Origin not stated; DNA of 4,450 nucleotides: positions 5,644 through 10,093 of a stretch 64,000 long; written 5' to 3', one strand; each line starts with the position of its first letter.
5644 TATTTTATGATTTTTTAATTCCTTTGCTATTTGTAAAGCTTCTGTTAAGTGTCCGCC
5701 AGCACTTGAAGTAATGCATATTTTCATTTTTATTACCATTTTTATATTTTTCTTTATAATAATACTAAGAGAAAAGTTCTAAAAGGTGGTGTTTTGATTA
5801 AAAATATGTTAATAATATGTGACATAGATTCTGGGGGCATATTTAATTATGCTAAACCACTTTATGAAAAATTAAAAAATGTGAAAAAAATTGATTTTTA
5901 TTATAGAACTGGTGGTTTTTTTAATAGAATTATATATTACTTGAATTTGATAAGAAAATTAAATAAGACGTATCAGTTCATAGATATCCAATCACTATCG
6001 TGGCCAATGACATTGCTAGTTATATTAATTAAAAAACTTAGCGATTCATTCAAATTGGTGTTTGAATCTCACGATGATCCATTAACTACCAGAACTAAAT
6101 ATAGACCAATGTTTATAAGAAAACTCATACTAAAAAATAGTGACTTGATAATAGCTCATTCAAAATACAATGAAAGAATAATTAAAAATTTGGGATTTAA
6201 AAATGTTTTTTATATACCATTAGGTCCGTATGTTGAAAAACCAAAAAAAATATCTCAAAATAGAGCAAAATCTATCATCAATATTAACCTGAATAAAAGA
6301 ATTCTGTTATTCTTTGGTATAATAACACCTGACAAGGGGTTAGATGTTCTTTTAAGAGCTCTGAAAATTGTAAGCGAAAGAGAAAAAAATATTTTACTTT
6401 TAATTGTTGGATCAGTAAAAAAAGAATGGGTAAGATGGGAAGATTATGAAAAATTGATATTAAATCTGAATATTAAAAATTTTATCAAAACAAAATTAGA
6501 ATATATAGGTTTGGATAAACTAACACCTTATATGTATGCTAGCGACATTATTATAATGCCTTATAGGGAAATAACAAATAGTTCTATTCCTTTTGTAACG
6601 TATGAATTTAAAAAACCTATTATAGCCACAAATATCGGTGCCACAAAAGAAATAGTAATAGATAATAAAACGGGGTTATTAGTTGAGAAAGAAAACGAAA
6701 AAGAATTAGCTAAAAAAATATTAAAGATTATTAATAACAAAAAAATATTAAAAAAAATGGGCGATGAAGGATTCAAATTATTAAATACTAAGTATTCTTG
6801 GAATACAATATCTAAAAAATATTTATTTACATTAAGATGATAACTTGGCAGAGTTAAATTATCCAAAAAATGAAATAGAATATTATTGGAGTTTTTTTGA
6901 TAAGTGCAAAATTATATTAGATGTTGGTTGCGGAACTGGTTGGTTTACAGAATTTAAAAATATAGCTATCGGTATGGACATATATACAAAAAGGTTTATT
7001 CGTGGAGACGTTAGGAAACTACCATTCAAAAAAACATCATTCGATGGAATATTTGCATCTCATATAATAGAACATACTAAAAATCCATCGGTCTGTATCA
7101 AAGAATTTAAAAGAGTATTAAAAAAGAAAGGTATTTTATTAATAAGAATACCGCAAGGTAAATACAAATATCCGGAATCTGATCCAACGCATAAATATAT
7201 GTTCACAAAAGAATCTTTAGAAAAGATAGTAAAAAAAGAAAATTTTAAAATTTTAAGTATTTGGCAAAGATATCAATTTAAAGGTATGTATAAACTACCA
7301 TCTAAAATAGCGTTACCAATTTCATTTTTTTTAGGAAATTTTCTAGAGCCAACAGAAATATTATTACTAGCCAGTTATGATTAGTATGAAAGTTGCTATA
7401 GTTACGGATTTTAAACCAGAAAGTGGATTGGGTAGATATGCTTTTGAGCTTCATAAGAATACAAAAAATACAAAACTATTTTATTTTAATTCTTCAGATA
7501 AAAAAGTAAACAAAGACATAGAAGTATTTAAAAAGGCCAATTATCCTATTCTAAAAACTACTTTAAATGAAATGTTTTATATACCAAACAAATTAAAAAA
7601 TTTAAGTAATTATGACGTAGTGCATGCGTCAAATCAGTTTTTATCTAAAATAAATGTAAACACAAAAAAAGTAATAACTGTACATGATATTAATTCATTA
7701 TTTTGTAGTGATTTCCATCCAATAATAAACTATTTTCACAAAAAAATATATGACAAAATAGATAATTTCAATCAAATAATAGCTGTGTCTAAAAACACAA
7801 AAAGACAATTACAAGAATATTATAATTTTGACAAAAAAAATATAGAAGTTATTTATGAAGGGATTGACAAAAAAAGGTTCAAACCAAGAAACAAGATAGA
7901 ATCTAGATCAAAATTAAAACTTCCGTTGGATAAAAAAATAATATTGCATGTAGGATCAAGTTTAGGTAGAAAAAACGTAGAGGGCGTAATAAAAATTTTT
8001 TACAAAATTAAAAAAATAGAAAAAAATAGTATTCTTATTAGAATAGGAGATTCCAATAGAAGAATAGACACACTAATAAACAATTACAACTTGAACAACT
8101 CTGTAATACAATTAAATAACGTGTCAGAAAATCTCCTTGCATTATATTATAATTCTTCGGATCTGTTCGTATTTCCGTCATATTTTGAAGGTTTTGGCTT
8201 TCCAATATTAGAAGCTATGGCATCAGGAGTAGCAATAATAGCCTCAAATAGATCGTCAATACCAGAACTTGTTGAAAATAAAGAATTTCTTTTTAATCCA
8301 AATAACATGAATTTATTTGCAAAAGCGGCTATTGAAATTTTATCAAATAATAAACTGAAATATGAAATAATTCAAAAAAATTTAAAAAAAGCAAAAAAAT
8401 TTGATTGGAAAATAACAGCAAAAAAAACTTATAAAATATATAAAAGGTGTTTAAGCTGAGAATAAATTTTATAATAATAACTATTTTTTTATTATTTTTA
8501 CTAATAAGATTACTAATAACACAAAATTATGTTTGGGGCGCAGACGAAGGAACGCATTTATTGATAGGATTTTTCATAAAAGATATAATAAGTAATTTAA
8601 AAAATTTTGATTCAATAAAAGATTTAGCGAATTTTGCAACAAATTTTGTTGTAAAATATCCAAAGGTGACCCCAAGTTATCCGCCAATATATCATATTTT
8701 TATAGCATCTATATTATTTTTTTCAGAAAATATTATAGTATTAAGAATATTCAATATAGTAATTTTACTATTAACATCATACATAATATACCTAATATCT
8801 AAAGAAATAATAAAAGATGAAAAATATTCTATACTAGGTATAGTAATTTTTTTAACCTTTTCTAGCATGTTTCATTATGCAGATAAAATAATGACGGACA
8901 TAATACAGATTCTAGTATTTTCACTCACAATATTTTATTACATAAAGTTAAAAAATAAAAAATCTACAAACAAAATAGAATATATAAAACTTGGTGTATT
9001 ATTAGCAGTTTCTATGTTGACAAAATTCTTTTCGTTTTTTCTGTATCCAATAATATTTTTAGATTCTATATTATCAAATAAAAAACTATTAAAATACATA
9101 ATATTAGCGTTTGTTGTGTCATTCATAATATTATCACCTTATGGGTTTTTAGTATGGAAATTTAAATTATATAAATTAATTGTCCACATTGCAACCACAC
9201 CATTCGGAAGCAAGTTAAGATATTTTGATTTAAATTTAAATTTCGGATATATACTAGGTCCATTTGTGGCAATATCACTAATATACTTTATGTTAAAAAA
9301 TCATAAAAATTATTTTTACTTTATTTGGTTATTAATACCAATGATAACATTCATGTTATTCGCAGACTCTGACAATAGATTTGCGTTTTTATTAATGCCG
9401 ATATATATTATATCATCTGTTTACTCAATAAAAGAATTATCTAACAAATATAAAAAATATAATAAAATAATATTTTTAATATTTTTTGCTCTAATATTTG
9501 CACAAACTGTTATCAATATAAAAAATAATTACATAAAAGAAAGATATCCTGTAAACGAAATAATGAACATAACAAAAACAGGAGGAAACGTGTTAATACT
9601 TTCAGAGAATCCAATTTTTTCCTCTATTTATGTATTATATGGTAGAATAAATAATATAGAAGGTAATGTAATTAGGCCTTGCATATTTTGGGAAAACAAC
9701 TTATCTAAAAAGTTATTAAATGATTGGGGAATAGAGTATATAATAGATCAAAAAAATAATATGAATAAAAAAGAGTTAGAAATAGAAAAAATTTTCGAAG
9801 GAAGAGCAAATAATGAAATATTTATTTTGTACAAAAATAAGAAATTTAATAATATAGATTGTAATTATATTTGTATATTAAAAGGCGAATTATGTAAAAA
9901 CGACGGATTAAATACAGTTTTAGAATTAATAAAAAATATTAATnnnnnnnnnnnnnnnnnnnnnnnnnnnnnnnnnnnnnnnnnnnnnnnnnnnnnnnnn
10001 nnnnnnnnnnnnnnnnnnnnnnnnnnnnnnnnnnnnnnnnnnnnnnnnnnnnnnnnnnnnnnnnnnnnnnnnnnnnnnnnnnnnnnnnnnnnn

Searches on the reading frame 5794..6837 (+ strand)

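Call 47: search_protein_families(library=pfam, proteins=[window:5794-6837:+], max_evalue=0.00001)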
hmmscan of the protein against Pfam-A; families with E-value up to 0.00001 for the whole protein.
window:5794-6837:+ (348 aa): 2 families
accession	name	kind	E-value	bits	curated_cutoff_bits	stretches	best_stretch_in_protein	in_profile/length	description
PF00534.26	Glycos_transf_1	-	6.8e-23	81.5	26.4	1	157-327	4-170/172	Glycosyl transferases group 1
PF13692.12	Glyco_trans_1_4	-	4e-20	73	27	1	169-315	2-142/142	Glycosyl transferases group 1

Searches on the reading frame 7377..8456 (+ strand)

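Call 47: search_protein_families(library=pfam, proteins=[window:7377-8456:+], max_evalue=0.00001)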
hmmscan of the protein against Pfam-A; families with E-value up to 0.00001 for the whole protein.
window:7377-8456:+ (360 aa): 3 families
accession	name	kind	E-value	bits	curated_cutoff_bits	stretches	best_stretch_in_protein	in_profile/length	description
PF00534.26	Glycos_transf_1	-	6.3e-34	117.4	26.4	1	173-335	2-169/172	Glycosyl transferases group 1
PF13692.12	Glyco_trans_1_4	-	3.1e-24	86.3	27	1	187-324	2-142/142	Glycosyl transferases group 1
PF13439.12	Glyco_transf_4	-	3.2e-14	53.7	28.5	1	34-166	24-169/170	Glycosyltransferase Family 4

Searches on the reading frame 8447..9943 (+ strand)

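Call 47: search_protein_families(library=pfam, proteins=[window:8447-9943:+], max_evalue=0.00001)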
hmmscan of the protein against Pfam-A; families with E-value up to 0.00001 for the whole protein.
window:8447-9943:+ (499 aa): 2 families
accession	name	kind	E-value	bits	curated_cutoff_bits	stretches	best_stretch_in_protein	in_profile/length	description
PF13231.12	PMT_2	-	8.9e-11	42.7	26.1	1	80-232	4-157/160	Dolichyl-phosphate-mannose-protein mannosyltransferase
PF02366.24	PMT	-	3.7e-08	33.7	22.7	1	40-205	28-195/245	Dolichyl-phosphate-mannose-protein mannosyltransferase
